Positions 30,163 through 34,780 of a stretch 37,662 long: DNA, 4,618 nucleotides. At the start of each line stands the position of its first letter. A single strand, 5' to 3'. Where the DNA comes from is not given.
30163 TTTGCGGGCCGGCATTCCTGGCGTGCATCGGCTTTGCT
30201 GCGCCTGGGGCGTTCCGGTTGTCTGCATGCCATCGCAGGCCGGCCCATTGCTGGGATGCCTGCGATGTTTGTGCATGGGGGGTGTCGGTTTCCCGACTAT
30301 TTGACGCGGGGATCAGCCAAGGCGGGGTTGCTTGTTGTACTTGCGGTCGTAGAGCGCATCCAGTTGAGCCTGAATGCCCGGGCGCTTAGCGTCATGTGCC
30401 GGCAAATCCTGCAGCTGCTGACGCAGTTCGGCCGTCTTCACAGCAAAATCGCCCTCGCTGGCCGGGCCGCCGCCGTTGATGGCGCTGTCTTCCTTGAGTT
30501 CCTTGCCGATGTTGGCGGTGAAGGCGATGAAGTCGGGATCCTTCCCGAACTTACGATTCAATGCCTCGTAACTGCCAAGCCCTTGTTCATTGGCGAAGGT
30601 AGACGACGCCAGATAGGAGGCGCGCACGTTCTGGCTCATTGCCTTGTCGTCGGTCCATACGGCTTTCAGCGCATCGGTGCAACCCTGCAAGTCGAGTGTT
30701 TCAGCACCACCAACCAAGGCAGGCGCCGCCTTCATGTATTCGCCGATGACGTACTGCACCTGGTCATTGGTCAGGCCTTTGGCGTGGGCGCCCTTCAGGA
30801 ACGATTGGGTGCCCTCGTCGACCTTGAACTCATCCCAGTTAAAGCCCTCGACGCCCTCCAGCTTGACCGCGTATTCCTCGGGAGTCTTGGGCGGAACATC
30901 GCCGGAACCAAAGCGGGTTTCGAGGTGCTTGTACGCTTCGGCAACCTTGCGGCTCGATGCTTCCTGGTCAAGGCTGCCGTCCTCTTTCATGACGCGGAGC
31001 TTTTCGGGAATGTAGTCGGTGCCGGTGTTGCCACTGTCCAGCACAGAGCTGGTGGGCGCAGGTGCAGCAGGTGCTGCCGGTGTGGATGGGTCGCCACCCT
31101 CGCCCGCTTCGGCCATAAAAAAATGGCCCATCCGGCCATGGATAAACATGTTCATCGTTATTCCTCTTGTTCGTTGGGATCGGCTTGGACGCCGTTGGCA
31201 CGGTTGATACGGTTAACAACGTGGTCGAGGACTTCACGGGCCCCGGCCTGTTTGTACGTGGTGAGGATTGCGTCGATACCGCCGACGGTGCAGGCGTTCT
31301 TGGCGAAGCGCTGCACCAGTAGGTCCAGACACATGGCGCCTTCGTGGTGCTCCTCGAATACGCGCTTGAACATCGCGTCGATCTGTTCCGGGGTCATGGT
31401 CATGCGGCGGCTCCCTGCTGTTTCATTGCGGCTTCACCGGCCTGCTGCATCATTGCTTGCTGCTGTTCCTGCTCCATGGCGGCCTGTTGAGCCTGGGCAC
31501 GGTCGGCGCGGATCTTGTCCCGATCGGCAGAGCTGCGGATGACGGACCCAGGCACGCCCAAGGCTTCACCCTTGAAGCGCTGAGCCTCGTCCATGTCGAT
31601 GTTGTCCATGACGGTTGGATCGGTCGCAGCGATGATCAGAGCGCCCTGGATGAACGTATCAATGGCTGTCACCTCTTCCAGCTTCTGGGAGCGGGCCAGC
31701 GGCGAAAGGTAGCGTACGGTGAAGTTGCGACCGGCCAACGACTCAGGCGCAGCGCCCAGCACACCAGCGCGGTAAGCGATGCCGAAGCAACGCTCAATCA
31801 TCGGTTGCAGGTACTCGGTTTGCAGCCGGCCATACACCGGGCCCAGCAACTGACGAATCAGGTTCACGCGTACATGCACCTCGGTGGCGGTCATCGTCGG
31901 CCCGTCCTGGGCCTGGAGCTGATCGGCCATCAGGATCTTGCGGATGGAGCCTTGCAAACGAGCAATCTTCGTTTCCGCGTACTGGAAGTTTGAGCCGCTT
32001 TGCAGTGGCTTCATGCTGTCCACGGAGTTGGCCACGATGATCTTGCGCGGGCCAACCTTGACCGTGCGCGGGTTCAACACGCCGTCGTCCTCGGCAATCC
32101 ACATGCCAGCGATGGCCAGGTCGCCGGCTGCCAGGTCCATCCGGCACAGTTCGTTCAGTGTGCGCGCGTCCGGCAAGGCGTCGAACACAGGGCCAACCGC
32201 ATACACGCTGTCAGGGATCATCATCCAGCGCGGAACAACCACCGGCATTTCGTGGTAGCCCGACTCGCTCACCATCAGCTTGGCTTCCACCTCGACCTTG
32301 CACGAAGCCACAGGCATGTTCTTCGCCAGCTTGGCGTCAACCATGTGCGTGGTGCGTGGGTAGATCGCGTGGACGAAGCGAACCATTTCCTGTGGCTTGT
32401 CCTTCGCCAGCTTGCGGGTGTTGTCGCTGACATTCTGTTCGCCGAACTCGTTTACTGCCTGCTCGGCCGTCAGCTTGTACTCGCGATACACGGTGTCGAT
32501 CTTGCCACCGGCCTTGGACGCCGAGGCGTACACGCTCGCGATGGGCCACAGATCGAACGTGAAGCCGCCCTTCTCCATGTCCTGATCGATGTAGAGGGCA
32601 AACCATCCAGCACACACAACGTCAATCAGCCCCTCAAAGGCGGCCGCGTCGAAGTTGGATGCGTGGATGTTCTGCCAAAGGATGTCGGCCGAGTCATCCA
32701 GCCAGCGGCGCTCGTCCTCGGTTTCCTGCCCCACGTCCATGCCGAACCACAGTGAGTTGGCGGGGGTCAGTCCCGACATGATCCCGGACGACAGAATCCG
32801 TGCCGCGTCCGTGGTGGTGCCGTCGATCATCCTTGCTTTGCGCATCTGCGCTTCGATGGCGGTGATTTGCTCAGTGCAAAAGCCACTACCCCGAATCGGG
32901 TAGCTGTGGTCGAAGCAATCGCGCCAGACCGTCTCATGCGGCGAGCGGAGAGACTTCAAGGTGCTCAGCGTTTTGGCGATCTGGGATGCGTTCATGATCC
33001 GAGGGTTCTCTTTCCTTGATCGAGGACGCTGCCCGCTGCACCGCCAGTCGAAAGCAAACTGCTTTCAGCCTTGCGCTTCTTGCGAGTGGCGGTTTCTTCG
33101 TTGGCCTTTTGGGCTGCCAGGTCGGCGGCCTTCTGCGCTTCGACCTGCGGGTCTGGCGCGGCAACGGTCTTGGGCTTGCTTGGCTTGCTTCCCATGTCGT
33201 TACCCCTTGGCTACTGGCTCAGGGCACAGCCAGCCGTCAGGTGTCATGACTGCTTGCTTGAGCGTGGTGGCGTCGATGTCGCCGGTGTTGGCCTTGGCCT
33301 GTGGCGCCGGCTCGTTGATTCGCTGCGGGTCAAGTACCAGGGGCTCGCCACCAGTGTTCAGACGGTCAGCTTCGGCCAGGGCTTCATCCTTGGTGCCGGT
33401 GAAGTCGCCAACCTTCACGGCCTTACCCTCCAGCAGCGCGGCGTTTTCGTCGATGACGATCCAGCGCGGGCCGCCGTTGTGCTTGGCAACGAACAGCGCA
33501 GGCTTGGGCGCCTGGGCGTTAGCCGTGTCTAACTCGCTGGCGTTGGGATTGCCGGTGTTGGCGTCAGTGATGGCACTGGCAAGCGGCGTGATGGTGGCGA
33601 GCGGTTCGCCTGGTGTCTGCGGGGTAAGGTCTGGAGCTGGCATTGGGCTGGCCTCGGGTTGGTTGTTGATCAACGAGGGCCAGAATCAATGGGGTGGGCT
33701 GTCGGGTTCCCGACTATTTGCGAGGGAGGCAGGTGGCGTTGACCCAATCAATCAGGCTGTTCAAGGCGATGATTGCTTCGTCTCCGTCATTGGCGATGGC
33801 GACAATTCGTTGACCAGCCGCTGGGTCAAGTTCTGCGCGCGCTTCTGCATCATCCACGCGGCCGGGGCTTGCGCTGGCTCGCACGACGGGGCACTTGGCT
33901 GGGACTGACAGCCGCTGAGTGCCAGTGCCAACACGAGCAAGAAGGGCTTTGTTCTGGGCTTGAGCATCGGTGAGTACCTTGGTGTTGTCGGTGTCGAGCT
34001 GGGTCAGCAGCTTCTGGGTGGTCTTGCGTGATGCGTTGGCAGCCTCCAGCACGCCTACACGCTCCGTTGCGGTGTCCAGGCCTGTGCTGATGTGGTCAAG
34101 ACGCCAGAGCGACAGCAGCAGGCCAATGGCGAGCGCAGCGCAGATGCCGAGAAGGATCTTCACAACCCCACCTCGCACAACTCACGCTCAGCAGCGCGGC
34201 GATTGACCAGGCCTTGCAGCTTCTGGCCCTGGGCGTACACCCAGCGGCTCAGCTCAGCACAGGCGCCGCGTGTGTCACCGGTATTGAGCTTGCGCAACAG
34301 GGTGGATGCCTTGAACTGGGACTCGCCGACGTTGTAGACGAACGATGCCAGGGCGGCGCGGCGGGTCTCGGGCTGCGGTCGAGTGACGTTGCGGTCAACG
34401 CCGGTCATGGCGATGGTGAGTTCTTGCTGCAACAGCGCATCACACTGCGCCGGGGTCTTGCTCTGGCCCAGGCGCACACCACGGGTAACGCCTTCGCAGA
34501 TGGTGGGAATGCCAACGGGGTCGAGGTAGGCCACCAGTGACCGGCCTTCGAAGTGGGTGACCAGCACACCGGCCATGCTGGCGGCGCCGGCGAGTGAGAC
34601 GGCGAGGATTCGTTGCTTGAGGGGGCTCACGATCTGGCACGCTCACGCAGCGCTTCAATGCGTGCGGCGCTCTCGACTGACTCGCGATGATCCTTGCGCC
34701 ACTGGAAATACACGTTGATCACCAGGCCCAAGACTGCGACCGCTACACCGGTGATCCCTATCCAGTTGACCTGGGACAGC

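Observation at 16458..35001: Five co-oriented copies of a 20-nt hairpin element precede every late-gene block in a phage with no RNA polymerase gene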

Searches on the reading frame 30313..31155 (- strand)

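Call 53: search_protein_families(library=phrogs, proteins=[window:30313-31155:-])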
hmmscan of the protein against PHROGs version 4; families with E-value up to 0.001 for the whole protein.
window:30313-31155:- (280 aa): 2 families
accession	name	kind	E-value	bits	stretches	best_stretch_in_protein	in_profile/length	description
phrog_3742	-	unknown function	1.2e-39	138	1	22-272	15-285/287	-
phrog_458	-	other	2e-14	55.1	1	1-232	1-231/246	protease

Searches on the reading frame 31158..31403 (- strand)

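Call 19: search_protein_families(library=pfam, proteins=[window:31158-31403:-], max_evalue=0.1)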
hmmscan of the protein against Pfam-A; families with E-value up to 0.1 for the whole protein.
window:31158-31403:- (81 aa): 1 family
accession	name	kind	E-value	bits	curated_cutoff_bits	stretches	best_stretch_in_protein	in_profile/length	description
PF25181.1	Phage_Bbp19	-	5.1e-05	23.5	25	1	12-63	1-49/61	Bbp19-like phage protein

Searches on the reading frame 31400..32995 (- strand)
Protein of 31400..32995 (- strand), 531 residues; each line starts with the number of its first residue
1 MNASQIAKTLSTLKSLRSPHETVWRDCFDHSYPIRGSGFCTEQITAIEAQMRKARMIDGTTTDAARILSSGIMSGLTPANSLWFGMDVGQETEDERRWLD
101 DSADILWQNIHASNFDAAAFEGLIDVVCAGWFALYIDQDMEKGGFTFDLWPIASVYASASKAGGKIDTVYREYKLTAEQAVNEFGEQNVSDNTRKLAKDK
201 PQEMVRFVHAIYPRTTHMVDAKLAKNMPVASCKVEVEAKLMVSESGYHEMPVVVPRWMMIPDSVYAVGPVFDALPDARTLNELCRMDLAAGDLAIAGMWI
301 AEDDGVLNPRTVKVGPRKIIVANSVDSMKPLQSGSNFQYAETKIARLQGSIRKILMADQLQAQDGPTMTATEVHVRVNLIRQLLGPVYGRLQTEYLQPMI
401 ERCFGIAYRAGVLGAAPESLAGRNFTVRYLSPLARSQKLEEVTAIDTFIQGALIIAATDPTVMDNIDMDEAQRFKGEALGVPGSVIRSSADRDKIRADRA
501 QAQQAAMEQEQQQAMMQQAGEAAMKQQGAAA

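Call 8: search_dna_similar(query=window:31400-32995:-, collection=phages, mode=protein, max_rows=25)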
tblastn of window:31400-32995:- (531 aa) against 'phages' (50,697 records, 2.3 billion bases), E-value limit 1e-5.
Records with a match: 258; places in all: 259; records where one place covers at least 80% of the query: 250.
Best place of each record, by identity: 60-80% 3; <60% 255.
By first word of the organism name: Vibrio 95; Pelagibacter 24; Pseudomonas 16; Escherichia 15; Xanthomonas 15; Salmonella 12; Caudoviricetes 12; Liberibacter 12; Acinetobacter 6; Burkholderia 5; and 22 more.
By host as written in the record: - 100; Candidatus Pelagibacter ubique HTCC1062 15; Vibrio cholerae 2095 9; Vibrio cholerae 7; Xanthomonas albilineans CFBP2523 6; Pseudomonas aeruginosa PA14 5; Vibrio splendidus 5; Candidatus Pelagibacter sp. HTCC1062 4; and 73 more.
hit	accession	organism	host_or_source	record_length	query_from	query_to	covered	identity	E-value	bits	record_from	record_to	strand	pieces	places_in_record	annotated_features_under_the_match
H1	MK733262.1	Yersinia phage YeP4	Yersinia enterocolitica LN1996-YE105.5R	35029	3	496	93%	60.7%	0e+0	635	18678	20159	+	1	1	head to tail connecting protein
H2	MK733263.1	Yersinia phage YeP5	Yersinia enterocolitica JL2002-6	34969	3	496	93%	60.7%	0e+0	635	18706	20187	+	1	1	hypothetical protein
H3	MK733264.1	Yersinia phage YeP6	Yersinia enterocolitica JL2004-21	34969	3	496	93%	60.7%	0e+0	635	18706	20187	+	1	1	hypothetical protein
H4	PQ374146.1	Acinetobacter phage TPWB-05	Acinetobacter sp.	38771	4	495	93%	45.8%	8e-143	460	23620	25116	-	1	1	head-tail adaptor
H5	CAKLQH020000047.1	Acinetobacter phage MD-2021a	not known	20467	4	496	93%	44.4%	2e-139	451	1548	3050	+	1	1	tail protein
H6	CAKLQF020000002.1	Acinetobacter phage MD-2021a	not known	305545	4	496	93%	44.4%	2e-139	451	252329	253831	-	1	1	tail protein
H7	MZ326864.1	Alcaligenes phage Piluca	Alcaligenes faecalis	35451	4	496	93%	44.2%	5e-141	455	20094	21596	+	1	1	portal protein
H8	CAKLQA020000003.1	Acinetobacter phage MD-2021a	not known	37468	1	499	94%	43.4%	2e-137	444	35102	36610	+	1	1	tail protein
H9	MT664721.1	Escherichia phage vB_EcoM_APEC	Escherichia coli APEC O78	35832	3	496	93%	41.2%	2e-123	404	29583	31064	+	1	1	head-to-tail connecting protein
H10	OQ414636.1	Pelagibacter phage EXVC032P Baldr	Candidadtus Pelagibacter sp. HTCC1062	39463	6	499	93%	37.9%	2e-102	344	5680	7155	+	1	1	head-tail connector protein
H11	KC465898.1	Pelagibacter phage HTVC010P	Candidatus Pelagibacter ubique HTCC1062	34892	13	499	92%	33.0%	8e-74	260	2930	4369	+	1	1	head-tail connector protein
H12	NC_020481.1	Pelagibacter phage HTVC010P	Candidatus Pelagibacter ubique HTCC1062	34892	13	499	92%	33.0%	8e-74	260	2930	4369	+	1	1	head-tail adaptor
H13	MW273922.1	Pelagibacter phage HTVC034P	Candidatus Pelagibacter sp. HTCC1062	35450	10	499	92%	31.8%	3e-71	253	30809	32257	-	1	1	head-tail connector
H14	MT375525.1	Pelagibacter phage Greip EXVC021P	Candidatus Pelagibacter ubique HTCC1062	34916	3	491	92%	31.6%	5e-72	255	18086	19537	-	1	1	head-tail connector protein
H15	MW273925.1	Pelagibacter phage HTVC203P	Candidatus Pelagibacter sp. FZCC0015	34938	13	487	89%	32.6%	8e-71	252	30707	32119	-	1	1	head-tail connector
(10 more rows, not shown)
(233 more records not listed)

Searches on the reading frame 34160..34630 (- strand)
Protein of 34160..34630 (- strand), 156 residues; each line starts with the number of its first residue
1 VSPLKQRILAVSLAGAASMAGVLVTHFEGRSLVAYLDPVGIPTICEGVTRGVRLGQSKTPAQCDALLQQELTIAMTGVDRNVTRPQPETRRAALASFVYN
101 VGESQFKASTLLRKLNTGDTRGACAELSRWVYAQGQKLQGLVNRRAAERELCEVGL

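Call 10: search_protein_families(library=phrogs, proteins=[window:34160-34630:-])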
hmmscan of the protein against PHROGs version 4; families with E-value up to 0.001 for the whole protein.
window:34160-34630:- (156 aa): 5 families
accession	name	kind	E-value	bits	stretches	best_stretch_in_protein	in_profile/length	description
phrog_7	-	lysis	7.3e-54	184.2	1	17-153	555-696/873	endolysin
phrog_7910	-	lysis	7.5e-24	85.2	1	73-153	12-92/96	endolysin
phrog_33083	-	lysis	1.1e-18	68.2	1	23-151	10-139/456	endolysin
phrog_10457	-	lysis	1.8e-15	57.9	1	75-151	16-92/95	endolysin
phrog_28234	-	lysis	5.1e-09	36.6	1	51-151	113-218/372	endolysin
